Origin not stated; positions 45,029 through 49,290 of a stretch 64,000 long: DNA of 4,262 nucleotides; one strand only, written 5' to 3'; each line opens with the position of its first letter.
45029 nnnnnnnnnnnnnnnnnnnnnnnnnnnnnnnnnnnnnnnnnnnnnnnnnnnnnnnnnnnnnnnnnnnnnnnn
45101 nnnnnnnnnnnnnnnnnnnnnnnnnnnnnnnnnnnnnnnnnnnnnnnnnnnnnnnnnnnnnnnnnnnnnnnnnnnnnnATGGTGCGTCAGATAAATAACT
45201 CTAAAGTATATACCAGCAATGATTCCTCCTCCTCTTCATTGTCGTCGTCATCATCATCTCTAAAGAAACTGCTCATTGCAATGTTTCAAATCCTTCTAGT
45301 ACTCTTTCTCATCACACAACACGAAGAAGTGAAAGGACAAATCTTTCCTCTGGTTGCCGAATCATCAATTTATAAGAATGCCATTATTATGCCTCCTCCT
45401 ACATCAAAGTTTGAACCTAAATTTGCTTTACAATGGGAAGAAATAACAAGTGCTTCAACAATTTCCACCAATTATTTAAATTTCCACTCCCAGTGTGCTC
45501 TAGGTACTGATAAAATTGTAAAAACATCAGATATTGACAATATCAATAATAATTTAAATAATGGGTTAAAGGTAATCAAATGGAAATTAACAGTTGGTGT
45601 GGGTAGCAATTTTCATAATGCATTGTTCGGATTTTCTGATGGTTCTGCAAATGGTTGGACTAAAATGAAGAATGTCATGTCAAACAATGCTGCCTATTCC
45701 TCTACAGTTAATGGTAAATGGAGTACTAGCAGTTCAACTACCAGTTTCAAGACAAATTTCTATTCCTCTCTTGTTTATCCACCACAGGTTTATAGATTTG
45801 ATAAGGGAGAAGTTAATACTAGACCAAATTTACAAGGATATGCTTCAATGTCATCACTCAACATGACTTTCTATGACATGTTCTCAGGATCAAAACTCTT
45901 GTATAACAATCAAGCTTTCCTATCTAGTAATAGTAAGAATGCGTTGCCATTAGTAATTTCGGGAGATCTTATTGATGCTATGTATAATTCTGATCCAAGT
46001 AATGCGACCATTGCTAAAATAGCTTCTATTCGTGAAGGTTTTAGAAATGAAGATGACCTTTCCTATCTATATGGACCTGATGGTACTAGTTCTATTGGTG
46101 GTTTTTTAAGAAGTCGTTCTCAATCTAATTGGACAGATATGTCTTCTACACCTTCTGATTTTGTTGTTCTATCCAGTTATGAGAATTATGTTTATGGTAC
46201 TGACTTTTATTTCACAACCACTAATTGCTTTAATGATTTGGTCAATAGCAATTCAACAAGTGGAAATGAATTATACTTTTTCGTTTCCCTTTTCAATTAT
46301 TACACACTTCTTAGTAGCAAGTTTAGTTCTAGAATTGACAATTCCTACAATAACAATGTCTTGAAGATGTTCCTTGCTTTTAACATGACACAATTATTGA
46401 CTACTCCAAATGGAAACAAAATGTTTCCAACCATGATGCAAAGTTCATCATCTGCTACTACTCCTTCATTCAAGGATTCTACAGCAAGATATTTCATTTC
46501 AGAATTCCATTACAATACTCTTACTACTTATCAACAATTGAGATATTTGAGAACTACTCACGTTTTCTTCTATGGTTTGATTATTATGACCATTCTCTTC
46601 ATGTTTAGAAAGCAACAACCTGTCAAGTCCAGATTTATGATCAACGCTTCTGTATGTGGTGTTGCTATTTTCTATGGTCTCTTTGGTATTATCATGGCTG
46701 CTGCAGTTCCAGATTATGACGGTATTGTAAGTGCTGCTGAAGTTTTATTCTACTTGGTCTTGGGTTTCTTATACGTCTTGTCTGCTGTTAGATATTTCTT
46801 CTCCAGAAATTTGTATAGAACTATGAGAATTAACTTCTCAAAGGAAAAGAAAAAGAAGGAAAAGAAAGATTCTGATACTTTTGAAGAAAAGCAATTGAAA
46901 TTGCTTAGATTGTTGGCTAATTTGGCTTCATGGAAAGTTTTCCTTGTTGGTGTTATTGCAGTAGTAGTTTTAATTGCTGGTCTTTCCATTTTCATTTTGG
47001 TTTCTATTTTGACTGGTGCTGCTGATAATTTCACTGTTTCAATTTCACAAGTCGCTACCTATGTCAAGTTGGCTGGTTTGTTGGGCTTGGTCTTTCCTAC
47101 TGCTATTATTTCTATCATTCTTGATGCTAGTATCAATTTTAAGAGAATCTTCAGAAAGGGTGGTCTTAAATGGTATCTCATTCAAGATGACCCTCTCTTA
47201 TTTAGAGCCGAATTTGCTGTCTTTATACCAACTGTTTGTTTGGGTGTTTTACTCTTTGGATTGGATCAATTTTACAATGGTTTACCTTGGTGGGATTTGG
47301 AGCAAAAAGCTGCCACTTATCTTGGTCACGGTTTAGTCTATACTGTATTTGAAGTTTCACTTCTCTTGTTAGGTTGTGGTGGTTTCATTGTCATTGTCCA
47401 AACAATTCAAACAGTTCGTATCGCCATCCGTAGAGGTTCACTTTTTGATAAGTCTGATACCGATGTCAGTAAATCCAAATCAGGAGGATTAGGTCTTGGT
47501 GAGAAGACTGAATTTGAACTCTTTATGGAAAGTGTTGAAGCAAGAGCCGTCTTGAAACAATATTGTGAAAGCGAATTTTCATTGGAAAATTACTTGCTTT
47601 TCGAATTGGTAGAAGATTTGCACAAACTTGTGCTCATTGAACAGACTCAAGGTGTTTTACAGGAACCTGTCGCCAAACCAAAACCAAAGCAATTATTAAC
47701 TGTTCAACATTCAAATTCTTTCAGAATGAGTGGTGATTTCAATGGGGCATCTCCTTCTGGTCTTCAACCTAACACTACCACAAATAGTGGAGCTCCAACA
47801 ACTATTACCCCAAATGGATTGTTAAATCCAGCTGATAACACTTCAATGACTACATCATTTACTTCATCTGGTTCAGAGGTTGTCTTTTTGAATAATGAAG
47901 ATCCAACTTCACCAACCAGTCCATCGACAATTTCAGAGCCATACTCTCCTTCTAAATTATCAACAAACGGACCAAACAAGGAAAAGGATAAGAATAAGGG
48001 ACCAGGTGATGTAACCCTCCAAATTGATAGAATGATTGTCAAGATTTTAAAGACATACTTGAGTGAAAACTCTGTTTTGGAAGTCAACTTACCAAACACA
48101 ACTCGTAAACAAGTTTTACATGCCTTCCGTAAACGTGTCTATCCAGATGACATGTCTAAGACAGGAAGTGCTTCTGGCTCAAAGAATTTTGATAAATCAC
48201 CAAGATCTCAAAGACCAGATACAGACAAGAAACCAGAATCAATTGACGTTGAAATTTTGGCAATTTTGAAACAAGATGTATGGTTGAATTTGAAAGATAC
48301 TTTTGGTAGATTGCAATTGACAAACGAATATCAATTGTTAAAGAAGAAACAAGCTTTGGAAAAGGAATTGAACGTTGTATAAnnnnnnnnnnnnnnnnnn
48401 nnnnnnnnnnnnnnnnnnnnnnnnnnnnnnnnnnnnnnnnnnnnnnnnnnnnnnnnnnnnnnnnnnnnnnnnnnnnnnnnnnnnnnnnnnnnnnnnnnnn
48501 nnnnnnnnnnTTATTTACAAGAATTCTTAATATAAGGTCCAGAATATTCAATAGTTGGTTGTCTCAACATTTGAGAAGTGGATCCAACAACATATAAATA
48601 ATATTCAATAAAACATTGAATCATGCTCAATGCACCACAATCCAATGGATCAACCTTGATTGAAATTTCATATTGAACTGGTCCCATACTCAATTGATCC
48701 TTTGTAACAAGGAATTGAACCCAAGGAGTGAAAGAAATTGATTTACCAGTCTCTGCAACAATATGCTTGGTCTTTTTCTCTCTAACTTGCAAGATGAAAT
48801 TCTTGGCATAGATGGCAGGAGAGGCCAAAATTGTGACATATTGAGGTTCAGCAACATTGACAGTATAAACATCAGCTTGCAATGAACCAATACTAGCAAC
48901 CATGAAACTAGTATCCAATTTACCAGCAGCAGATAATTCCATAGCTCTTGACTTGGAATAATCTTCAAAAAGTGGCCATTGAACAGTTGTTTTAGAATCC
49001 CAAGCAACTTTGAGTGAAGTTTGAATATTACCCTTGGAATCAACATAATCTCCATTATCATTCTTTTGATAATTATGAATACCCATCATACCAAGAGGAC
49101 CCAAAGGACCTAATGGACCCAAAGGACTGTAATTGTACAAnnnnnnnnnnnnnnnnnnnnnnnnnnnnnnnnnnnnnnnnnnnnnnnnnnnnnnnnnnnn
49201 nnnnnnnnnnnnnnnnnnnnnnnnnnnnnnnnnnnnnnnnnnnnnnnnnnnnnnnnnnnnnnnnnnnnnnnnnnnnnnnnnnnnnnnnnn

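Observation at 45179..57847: Two divergent paralogs with signal peptide + large ectodomain + 7TM + RGS domain, 6.4 kb apart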

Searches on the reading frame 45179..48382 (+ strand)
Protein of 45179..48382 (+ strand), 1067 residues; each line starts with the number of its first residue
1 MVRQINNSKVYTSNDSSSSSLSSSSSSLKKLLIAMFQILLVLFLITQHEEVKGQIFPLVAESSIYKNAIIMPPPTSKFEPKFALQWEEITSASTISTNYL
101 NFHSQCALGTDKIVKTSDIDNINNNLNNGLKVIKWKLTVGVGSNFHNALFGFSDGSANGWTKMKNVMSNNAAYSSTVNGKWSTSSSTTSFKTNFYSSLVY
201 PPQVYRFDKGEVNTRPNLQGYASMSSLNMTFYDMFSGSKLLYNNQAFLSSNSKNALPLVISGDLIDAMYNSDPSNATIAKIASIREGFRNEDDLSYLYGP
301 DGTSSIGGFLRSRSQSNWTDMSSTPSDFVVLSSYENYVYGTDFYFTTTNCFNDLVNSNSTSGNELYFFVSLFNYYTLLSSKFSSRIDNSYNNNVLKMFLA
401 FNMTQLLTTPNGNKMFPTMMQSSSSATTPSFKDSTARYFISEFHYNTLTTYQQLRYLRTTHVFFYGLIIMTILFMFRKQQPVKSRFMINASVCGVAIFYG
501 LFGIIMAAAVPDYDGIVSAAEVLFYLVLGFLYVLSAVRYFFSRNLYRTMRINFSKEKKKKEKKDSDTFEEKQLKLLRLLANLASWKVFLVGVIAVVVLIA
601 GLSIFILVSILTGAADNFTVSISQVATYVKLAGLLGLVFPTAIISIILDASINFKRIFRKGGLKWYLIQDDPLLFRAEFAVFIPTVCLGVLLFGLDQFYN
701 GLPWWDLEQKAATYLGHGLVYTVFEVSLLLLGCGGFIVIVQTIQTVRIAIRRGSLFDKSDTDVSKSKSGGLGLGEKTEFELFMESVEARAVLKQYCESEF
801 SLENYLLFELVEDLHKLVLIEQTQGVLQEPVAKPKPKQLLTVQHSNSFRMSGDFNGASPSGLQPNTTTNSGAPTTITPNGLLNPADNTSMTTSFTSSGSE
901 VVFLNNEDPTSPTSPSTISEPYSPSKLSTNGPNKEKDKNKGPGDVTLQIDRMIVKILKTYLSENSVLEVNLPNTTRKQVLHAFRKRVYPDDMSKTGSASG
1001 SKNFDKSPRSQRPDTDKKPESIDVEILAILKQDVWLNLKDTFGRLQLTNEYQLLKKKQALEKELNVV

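Call 3: search_protein_families(library=pfam, proteins=[window:45179-48382:+], max_evalue=1)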
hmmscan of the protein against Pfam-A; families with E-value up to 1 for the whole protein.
window:45179-48382:+ (1067 aa): 3 families
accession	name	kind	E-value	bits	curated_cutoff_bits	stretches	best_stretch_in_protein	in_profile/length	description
PF00615.24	RGS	-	0.0045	17.8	23.9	0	783-817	6-40/117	Regulator of G protein signaling domain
PF14257.11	DUF4349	-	0.089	12.6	27.7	1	545-612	146-207/213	Domain of unknown function (DUF4349)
PF13038.11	DUF3899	-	0.65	10.9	23.4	1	523-610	9-85/88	Domain of unknown function (DUF3899)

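Call 7: find_homologous_proteins(query=window:45179-48382:+, max_evalue=0.001)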
Query window:45179-48382:+ (1067 aa): 1 proteins with E <= 0.001 among 8000 candidates.
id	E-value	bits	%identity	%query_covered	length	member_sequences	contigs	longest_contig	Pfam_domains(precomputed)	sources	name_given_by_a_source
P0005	0.0e+0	2372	100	100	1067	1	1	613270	-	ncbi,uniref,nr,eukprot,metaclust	ncbi:hypothetical protein NAEGRDRAFT_78910 [Naegleria gruberi]|uniref:RGS domain-containing protein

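Call 67: predict_structure(alignment_id=A6)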
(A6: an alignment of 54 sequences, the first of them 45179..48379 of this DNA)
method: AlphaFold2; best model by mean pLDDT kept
length: 1067 residues; sequences in the alignment: 54
mean_pLDDT: 61.6   pTM: 0.60
mean pLDDT of the five models: 61.6, 60.7, 59.9, 59.2, 57.1
residues with pLDDT >= 90: 227; 70-90: 218; 50-70: 119; < 50: 503
segments of 3 or more residues with pLDDT < 50: 1-25, 46-147, 153-155, 163-361, 374-379, 381-397, 412-445, 833-934
pLDDT, mean of each block of 10 residues (from residue 1): 36 40 50 58 48 38 32 31 28 36 41 46 45 42 43 50 46 37 39 33 38 38 36 40 42 36 39 41 39 40 38 37 36 34 39 46 51 49 45 48 55 46 41 44 56 86 95 93 91 94 89 84 91 89 88 73 75 88 90 90 90 86 84 84 88 91 90 90 89 82 70 76 90 92 88 63 53 76 94 92 95 95 71 43 33 31 30 33 33 31 32 35 38 49 85 93 88 95 91 58 54 68 94 94 90 93 90
secondary structure, 60 per line:
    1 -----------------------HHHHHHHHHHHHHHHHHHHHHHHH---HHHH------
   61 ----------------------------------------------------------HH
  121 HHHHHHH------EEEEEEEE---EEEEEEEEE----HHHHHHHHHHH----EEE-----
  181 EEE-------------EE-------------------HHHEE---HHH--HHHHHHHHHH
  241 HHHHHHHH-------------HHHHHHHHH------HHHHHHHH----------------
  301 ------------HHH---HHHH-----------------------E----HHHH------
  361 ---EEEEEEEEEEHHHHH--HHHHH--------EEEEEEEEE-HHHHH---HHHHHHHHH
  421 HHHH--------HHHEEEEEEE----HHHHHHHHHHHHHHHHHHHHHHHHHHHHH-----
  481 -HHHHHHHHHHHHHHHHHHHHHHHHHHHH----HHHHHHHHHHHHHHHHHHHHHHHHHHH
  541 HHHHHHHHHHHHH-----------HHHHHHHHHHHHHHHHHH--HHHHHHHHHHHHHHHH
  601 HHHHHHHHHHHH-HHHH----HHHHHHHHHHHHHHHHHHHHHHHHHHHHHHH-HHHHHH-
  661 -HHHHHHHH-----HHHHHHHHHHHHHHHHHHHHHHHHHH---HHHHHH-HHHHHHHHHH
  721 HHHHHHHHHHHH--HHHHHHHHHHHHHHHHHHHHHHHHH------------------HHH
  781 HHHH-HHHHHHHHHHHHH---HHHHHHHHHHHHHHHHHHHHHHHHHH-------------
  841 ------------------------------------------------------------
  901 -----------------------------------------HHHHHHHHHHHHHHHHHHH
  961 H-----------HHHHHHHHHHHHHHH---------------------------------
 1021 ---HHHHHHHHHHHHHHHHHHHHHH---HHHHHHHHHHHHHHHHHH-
elements in order (helices of 4 or more, strands of 3 or more residues): H24-47 H51-54 H119-127 E134-141 E145-153 H158-168 E173-175 E181-183 H231-248 H262-270 H277-284 H319-322 H351-354 E364-373 H374-378 H381-385 E394-402 H404-408 H412-424 E436-442 H447-475 H482-509 H514-553 H565-582 H585-612 H614-617 H622-652 H654-659 H662-669 H675-700 H704-709 H711-732 H735-759 H778-784 H786-798 H802-827 H942-961 H973-987 H1024-1045 H1049-1066

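Call 72: fold_search(model_id=the predicted structure, library=pdb)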
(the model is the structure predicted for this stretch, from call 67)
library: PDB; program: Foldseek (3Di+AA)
matches with E <= 10: 403; with E <= 0.001: 0
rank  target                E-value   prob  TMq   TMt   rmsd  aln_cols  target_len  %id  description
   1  8xwv_R                4.9e-02  0.77  0.12  0.29  11.2       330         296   12  Structure of CXCR2 bound to CXCL1 (CXCR2-CXCL1-Go Full map) (released 2025-01-22)
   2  8irv_R                6.7e-02  0.92  0.15  0.40  10.0       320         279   11  Dopamine Receptor D5R-Gs-Rotigotine complex (released 2023-06-07)
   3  9ijs_A                9.4e-02  0.98  0.17  0.51   9.2       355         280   11  Cryo-EM structure of the orphan GPR52 bound to beta-arrestin 1 in ligand-free state (released 2025-09-03)
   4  7wvv_R                1.2e-01  0.98  0.17  0.49   7.2       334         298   10  Cryo-EM structure of the human formyl peptide receptor 2 in complex with fMLFII and Gi2 (released 2022-04-13)
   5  9buc_R                1.2e-01  0.93  0.16  0.36   9.7       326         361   13  Human calcitonin Receptor in complex with Gs and cagrilintide in the bypass conformation (repeat) (released 2025-04-23)
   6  8xxr_R                1.2e-01  0.80  0.14  0.37  10.3       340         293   10  Structure of CXCR2 bound to CXCL6 (CXCR2-CXCL6-Go Full map) (released 2025-01-15)
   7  7ad3_A                1.4e-01  0.89  0.15  0.40   9.2       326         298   11  Class D GPCR Ste2 dimer coupled to two G proteins (released 2020-12-09)
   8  7piu_R                1.6e-01  0.98  0.17  0.52   7.3       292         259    9  Cryo-EM structure of the agonist setmelanotide bound to the active melanocortin-4 receptor (MC4R) in complex with the  (released 2021-11-17)
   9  8xqf_R                1.6e-01  0.75  0.15  0.39   8.7       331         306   14  Cryo-EM structure of human monomeric APJR-Gi complex with apelin-13. (released 2025-01-22)
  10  6li3_R                1.6e-01  0.97  0.17  0.52   8.7       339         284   12  cryo-EM structure of GPR52-miniGs-NB35 (released 2020-02-26)
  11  9bud_R                1.6e-01  0.85  0.15  0.35  10.2       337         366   14  Human calcitonin Receptor in complex with Gs and cagrilintide in the CT-like conformation (released 2025-04-23)
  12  7xke_R                1.7e-01  0.96  0.15  0.48   7.9       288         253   15  Cryo-EM structure of DHEA-ADGRG2-FL-Gs complex (released 2022-08-10)
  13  8yn4_R                1.7e-01  0.94  0.17  0.48   8.3       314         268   13  Cryo-EM structure of histamine H2 receptor in complex with histamine and miniGq (released 2024-10-09)
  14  8xwa_R                1.7e-01  0.63  0.13  0.32  10.8       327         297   12  Structure of CXCR2 bound to CXCL1 (Ligand-receptor focused map) (released 2025-01-15)
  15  9p94_R                1.9e-01  0.96  0.17  0.41   8.2       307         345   12  Cryo-EM structure of the PAC1sR-PACAP27-Gs complex (released 2025-11-19)
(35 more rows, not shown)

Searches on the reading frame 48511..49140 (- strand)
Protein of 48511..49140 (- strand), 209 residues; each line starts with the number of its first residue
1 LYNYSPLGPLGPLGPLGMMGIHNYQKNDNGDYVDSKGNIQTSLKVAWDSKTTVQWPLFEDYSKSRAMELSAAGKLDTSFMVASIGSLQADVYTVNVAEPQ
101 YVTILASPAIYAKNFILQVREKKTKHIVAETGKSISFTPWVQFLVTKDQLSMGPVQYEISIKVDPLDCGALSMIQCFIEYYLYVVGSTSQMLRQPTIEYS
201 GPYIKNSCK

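Call 25: search_protein_families(library=pfam, proteins=[window:48511-49140:-], max_evalue=0.001)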
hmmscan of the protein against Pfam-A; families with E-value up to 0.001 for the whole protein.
window:48511-49140:- (209 aa): 0 families
